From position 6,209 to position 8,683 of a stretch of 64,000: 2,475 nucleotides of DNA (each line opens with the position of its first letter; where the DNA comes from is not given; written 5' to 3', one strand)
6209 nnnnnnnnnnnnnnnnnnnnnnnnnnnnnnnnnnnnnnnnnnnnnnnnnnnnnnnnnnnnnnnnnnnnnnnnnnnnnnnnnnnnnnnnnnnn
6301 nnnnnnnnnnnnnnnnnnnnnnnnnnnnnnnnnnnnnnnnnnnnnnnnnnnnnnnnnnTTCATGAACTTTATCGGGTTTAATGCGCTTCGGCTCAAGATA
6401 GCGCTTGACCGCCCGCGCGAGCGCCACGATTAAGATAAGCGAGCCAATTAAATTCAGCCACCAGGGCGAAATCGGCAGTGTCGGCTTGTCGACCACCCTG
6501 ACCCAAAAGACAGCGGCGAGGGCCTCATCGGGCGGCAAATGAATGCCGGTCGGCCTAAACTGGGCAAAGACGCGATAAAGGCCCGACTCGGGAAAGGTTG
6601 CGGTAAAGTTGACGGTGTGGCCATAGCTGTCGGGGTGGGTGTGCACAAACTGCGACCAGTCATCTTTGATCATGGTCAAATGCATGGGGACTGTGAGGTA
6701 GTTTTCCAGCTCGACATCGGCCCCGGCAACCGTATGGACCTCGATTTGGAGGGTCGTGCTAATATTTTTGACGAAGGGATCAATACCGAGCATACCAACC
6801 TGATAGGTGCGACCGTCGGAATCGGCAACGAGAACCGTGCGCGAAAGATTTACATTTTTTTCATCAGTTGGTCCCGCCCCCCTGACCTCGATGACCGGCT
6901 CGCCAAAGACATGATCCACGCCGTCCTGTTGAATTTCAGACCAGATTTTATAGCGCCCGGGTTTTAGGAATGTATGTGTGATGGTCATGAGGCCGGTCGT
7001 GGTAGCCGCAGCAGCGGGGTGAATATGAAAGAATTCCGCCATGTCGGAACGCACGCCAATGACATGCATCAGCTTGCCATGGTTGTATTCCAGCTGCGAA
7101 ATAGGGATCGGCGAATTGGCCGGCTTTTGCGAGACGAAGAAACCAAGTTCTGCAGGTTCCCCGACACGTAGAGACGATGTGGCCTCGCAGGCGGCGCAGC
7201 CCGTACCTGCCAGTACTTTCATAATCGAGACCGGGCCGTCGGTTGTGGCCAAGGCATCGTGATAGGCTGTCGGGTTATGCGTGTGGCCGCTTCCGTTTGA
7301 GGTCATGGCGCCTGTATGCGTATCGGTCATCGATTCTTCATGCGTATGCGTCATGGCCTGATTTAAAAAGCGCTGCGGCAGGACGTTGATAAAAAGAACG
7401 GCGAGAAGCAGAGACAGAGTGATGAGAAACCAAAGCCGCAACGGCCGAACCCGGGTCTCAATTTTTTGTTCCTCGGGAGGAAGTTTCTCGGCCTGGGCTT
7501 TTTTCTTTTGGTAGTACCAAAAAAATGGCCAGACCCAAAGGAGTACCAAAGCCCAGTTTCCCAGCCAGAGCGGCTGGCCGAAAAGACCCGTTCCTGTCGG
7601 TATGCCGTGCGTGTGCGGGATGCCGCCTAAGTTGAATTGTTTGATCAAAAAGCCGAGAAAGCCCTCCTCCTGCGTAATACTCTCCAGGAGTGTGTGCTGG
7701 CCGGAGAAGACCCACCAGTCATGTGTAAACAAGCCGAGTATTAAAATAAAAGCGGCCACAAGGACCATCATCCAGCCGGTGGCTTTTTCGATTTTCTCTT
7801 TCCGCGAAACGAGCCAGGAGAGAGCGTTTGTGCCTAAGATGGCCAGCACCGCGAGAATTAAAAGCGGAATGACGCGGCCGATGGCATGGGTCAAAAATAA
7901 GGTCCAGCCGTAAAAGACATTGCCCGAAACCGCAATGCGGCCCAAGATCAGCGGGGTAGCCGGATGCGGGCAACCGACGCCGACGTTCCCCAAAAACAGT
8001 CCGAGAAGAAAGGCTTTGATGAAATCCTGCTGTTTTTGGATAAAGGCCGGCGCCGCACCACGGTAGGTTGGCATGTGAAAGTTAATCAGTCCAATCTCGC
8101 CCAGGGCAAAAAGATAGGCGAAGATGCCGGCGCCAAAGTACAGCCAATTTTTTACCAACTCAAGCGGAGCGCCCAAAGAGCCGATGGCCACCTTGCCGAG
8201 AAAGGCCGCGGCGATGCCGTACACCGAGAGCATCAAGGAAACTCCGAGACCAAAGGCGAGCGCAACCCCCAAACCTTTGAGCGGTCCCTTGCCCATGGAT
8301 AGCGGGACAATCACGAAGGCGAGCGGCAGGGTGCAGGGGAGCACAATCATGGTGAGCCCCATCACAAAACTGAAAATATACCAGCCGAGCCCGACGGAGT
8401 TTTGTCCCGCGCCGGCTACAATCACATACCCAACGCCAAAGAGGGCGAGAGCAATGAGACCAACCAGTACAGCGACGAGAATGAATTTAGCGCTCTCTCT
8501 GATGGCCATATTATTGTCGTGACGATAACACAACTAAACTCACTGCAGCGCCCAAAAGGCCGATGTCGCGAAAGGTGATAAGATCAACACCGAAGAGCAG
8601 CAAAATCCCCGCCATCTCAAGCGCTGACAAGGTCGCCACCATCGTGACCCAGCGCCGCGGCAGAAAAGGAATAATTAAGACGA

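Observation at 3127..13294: A 10-kb copper-handling and thiol-redox supercluster with an unusual CcdA plus His/Met-rich CxxC fusion protein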

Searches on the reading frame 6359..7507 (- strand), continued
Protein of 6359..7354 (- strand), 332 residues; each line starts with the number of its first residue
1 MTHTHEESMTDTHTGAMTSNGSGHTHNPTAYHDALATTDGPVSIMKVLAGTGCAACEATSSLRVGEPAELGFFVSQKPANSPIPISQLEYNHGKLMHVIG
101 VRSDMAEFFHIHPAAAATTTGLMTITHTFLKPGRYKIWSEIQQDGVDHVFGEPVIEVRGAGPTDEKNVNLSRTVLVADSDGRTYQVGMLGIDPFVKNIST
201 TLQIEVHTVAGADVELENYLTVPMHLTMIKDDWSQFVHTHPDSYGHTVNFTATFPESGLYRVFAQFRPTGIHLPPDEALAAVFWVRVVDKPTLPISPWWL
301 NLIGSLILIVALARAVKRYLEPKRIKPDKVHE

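Call 54: search_solved_structures(query=A1, max_evalue=5, show_alignments=2)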
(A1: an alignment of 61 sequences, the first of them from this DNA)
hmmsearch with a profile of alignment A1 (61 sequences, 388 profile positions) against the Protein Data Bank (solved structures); distinct sequences matched with E-value up to 5: 3.
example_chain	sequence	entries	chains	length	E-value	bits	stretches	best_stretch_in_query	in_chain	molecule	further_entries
6ptt_A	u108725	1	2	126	1.4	11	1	153-183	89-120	Cytochrome c oxidase subunit 2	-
7vzr_G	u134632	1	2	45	1.8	10.7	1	18-44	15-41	PscG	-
7vzg_G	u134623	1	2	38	2.9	10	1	19-44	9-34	PscG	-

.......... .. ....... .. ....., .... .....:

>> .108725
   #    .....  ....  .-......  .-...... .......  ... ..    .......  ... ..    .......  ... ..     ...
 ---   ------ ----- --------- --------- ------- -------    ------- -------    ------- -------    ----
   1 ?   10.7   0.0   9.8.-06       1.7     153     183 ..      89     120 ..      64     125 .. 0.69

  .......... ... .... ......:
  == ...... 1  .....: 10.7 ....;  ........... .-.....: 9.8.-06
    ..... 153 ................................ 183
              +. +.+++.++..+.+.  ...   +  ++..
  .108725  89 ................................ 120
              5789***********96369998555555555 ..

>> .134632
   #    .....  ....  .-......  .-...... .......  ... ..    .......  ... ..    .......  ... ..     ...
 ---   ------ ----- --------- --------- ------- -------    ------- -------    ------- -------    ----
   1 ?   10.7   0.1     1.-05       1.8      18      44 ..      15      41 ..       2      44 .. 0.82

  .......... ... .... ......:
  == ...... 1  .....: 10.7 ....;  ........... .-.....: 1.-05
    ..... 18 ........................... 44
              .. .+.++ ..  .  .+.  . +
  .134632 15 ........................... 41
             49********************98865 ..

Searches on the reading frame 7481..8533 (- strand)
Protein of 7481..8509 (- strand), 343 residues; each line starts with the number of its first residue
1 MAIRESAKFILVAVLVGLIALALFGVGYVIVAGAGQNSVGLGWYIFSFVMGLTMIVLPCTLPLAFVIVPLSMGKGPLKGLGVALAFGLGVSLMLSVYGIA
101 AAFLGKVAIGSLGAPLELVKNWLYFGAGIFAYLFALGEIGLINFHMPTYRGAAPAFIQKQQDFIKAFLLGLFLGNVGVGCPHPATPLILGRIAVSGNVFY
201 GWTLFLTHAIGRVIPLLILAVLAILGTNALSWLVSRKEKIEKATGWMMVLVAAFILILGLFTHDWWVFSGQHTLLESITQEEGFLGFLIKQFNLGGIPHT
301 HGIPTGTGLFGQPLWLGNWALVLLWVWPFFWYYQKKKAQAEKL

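Call 43: search_solved_structures(query=A2, max_evalue=1, show_alignments=2)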
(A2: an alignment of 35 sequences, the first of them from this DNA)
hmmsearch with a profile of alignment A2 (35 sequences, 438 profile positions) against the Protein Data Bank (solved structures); distinct sequences matched with E-value up to 1: 11.
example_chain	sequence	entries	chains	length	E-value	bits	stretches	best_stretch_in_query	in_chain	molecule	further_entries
5vkv_A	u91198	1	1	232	0.00078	21.5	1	47-266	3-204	Cytochrome c-type biogenesis protein CcdA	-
7e4i_E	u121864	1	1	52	0.035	16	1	290-332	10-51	Mitochondrial import receptor subunit TOM5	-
6jnf_D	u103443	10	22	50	0.04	15.9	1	292-332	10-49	Mitochondrial import receptor subunit TOM5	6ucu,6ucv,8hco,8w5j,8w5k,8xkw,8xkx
9jc1_A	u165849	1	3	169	0.15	14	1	310-434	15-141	ATP synthase subunit b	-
8eqm_X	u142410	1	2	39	0.15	13.9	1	46-71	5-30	Photosystem II reaction center X protein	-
9jc1_B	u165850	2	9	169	0.24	13.3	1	310-432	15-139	ATP synthase subunit b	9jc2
6n2y_b2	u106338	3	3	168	0.25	13.2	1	311-434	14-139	ATP synthase subunit b | Bacillus PS3 ATP synthase subunit b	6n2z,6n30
6n2d_b2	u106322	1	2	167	0.4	12.6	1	311-432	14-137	ATP synthase subunit b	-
6n2y_b1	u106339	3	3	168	0.41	12.5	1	311-432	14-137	ATP synthase subunit b | Bacillus PS3 ATP synthase subunit b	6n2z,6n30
9t5t_X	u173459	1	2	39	0.57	12.1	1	45-71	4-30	Photosystem II reaction center protein X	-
4hhe_A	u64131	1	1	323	0.75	11.7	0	354-397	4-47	Quinolinate synthase A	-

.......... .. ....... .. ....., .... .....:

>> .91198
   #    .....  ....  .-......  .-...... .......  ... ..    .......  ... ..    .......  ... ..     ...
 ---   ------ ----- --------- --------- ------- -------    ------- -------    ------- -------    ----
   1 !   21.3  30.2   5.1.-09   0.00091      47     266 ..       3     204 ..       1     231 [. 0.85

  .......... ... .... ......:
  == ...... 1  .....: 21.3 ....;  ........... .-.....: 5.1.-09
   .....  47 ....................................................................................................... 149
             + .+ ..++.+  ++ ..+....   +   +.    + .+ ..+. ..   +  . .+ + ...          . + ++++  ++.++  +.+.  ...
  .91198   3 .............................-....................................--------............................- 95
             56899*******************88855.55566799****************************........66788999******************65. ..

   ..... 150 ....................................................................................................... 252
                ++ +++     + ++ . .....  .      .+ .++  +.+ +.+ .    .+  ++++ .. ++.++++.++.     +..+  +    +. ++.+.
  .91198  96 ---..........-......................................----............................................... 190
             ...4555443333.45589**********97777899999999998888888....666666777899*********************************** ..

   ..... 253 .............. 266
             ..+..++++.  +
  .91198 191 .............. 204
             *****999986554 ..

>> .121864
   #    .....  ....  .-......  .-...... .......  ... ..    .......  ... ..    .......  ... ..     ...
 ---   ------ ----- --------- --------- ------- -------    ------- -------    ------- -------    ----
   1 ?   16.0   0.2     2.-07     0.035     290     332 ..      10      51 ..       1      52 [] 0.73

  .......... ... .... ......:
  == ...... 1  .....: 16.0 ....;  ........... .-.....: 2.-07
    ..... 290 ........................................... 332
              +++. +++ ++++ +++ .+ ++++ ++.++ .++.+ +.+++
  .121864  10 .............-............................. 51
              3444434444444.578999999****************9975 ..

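Call 58: find_homologous_proteins(query=window:7481-8509:-, max_evalue=1e-20)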
Query seq(343 aa) (343 aa): 544 proteins with E <= 1e-20 among 8000 candidates; the best 120 are listed.
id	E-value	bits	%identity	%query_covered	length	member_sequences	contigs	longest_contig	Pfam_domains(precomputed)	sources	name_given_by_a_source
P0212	5.2e-154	531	75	89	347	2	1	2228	PF02683.23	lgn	-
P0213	5.7e-152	524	68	99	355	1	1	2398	PF02683.23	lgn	-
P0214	5.9e-152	524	75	90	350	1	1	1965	PF02683.23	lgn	-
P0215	2.2e-151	522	69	99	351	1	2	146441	PF02683.23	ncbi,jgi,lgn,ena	-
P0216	4.0e-151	521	70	97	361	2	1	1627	PF02683.23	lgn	-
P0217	4.4e-150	518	68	99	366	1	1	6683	PF02683.23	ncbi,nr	ncbi:MAG: hypothetical protein HYT42_01605, partial [Candidatus Sungbacteria bacterium]|nr:hypotheti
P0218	2.9e-149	515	71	97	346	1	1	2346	PF02683.23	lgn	-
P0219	9.3e-149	514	68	99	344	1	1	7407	PF02683.23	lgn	-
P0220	6.2e-148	511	68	99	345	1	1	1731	PF02683.23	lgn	-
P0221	6.9e-148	511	68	98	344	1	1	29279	PF02683.23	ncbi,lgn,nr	ncbi:MAG: cytochrome c biogenesis protein CcdA [bacterium]|nr:cytochrome c biogenesis protein CcdA [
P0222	9.1e-148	510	68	100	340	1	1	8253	PF02683.23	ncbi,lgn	-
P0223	2.6e-147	509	74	88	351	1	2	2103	PF02683.23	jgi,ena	-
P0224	3.3e-147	508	67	99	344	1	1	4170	PF02683.23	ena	-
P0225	7.1e-147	507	73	90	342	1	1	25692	PF02683.23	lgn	-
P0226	8.1e-147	507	68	100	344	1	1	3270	PF02683.23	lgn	-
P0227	4.4e-146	505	74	88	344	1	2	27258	PF02683.23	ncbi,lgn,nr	ncbi:MAG: cytochrome c biogenesis protein CcdA [bacterium]|nr:cytochrome c biogenesis protein CcdA [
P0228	5.1e-146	505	69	98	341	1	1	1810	PF02683.23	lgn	-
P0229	7.5e-146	504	71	90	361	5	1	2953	PF02683.23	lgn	-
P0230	9.8e-146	504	67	99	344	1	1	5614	PF02683.23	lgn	-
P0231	1.1e-145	503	68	97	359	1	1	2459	PF02683.23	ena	-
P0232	1.5e-145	503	68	98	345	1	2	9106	PF02683.23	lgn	-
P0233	1.6e-145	503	72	89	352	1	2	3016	PF02683.23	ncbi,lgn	-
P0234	3.0e-145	502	73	88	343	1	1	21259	PF02683.23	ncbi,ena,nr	ncbi:MAG: Uncharacterized protein G01um101433_531 [Parcubacteria group bacterium Gr01-1014_33]|nr:MA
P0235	3.4e-145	502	69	97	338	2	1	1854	PF02683.23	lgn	-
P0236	3.9e-145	502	67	99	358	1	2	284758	PF02683.23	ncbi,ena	ncbi:MAG: cytochrome c biogenesis protein CcdA [Patescibacteria group bacterium]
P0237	6.0e-145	501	74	89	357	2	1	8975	PF02683.23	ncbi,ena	-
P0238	7.1e-145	501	67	97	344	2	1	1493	PF02683.23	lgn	-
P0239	1.5e-144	500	73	91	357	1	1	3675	PF02683.23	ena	-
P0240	2.7e-144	499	67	98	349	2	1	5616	PF02683.23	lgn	-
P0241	2.7e-144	499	74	88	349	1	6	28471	PF02683.23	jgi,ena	-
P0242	3.0e-144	499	66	98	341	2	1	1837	PF02683.23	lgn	-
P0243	3.2e-144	499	68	99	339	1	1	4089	PF02683.23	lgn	-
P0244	3.8e-144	498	70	97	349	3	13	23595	PF02683.23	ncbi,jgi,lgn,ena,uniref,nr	ncbi:MAG: hypothetical protein A3A44_03655 [Candidatus Sungbacteria bacterium RIFCSPLOWO2_01_FULL_60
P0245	1.1e-143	497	72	90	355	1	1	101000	PF02683.23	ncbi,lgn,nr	ncbi:MAG: hypothetical protein HY007_00520 [Candidatus Sungbacteria bacterium]|nr:hypothetical prote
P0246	1.3e-143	497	69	97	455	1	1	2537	PF02683.23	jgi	-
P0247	1.4e-143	497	67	99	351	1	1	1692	PF02683.23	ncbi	-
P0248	3.0e-143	495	68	98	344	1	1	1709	PF02683.23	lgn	-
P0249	3.7e-143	495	67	99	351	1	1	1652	PF02683.23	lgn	-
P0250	4.6e-143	495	66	99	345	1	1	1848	PF02683.23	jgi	-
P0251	5.6e-143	495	73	88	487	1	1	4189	PF02683.23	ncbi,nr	ncbi:MAG: hypothetical protein HY006_03985 [Candidatus Sungbacteria bacterium]|nr:hypothetical prote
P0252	2.0e-142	493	67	97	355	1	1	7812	PF02683.23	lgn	-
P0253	4.9e-142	491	67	97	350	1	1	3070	PF02683.23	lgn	-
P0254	8.4e-142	491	69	93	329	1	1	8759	PF02683.23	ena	-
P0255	1.0e-141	490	69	97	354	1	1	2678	PF02683.23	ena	-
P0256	1.1e-141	490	66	100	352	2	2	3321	PF02683.23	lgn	-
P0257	1.1e-141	490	66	97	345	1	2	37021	PF02683.23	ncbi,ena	-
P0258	1.5e-141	490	65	100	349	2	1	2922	PF02683.23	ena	-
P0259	1.7e-141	490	68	98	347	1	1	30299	PF02683.23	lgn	-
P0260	1.8e-141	490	65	99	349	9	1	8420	PF02683.23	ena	-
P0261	2.2e-141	489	68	97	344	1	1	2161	PF02683.23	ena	-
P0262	2.6e-141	489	66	99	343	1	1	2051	PF02683.23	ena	-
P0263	3.1e-141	489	65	99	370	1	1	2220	PF02683.23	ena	-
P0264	3.4e-141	489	65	100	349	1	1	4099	PF02683.23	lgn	-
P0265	5.9e-141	488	68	98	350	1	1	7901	PF02683.23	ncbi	-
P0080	9.4e-141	487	65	98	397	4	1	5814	PF02683.23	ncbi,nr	ncbi:MAG: hypothetical protein HYT48_01570 [Candidatus Vogelbacteria bacterium]|nr:hypothetical prot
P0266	1.1e-140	487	70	89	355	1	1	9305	PF02683.23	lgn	-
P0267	1.4e-140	487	69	97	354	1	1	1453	PF02683.23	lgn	-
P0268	1.8e-140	486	68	93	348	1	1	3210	PF02683.23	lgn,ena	-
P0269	2.3e-140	486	65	100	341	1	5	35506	PF02683.23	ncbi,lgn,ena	-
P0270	3.3e-140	485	67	97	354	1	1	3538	PF02683.23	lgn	-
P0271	4.9e-140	485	67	96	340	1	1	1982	PF02683.23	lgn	-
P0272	9.7e-140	484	66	97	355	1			PF02683.23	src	-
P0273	1.3e-139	483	71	89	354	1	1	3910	PF02683.23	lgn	-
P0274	2.2e-139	483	64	99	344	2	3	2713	PF02683.23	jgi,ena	-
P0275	2.6e-139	482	67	97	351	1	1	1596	PF02683.23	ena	-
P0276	2.7e-139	482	67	91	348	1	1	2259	PF02683.23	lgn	-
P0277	2.8e-139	482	71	89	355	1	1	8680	PF02683.23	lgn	-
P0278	3.1e-139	482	64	99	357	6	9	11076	PF02683.23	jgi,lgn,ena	-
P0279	3.1e-139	482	66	98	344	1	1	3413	PF02683.23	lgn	-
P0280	5.7e-139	481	65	99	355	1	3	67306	PF02683.23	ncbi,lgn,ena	ncbi:MAG: cytochrome c biogenesis protein CcdA [Patescibacteria group bacterium]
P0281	1.5e-138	480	68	97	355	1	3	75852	PF02683.23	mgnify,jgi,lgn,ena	mgnify:CR=1 FL=1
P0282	1.6e-138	480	65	96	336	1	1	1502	PF02683.23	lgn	-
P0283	1.8e-138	480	69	92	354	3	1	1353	PF02683.23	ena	-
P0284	2.9e-138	479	64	97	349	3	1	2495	PF02683.23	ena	-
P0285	3.3e-138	479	65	98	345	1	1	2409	PF02683.23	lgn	-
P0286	3.7e-138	479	64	97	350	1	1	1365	PF02683.23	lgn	-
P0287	4.9e-138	478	70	95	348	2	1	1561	PF02683.23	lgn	-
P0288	6.8e-138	478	70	88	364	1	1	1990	PF02683.23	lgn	-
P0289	7.4e-138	478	65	99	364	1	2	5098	PF02683.23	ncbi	-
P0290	8.6e-138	477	64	97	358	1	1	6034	PF02683.23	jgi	-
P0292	1.5e-137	477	64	100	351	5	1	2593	PF02683.23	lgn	-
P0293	3.8e-137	475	64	98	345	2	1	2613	PF02683.23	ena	-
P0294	5.0e-137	475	64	99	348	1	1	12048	PF02683.23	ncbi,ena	-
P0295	6.2e-137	475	72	87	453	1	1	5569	PF02683.23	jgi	-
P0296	6.3e-137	475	63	100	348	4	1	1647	PF02683.23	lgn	-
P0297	7.3e-137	474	64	100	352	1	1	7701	PF02683.23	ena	-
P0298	7.6e-137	474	66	96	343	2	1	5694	PF02683.23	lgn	-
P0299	7.7e-137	474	64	99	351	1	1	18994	PF02683.23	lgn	-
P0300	7.9e-137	474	72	90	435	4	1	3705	PF02683.23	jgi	-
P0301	1.1e-136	474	65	99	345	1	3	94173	PF02683.23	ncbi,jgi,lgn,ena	-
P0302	1.1e-136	474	64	98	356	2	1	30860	PF02683.23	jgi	-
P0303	1.2e-136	474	63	100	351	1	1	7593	PF02683.23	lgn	-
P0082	1.3e-136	474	67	96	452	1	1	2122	PF02683.23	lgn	-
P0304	1.3e-136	474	63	99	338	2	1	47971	PF02683.23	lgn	-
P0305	1.7e-136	473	64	97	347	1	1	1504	PF02683.23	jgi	jgi:cytochrome c-type biogenesis protein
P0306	2.3e-136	473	67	97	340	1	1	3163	PF02683.23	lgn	-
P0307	3.5e-136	472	64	99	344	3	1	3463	PF02683.23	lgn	-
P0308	4.0e-136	472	63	99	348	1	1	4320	PF02683.23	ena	-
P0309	4.6e-136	472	68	88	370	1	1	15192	PF02683.23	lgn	-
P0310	5.9e-136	471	63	99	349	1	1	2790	PF02683.23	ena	-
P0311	6.6e-136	471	63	99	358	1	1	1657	PF02683.23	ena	-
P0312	9.4e-136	471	67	96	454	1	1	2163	PF02683.23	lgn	-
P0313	1.1e-135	471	65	98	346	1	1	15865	PF02683.23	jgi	jgi:cytochrome c-type biogenesis protein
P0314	1.5e-135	470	69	89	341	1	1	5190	PF02683.23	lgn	-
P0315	2.7e-135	469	63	99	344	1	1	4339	PF02683.23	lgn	-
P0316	5.5e-135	468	65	96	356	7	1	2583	PF02683.23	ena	-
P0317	9.2e-135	468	65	96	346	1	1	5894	PF02683.23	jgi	-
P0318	1.4e-134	467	69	89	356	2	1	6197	PF02683.23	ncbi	-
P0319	1.7e-134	467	64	96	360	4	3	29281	PF02683.23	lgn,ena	-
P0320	2.5e-134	466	65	92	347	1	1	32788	PF02683.23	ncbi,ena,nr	ncbi:MAG: Uncharacterized protein G01um101429_623 [Parcubacteria group bacterium Gr01-1014_29]|nr:MA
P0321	1.1e-133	464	63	99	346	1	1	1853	PF02683.23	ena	-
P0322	1.3e-133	464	68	89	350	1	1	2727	PF02683.23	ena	-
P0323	1.4e-133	464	68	88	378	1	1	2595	PF02683.23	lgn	-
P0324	2.0e-133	463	66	94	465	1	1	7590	PF02683.23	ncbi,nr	ncbi:hypothetical protein L0Y69_02885, partial [bacterium]|nr:hypothetical protein [bacterium]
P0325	2.0e-133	463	60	99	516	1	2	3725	PF02683.23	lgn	-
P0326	2.4e-133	463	67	88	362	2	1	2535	PF02683.23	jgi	-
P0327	2.4e-133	463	65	94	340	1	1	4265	PF02683.23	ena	-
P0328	2.5e-133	463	63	98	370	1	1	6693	PF02683.23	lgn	-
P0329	8.5e-133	461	63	97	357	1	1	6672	PF02683.23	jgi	-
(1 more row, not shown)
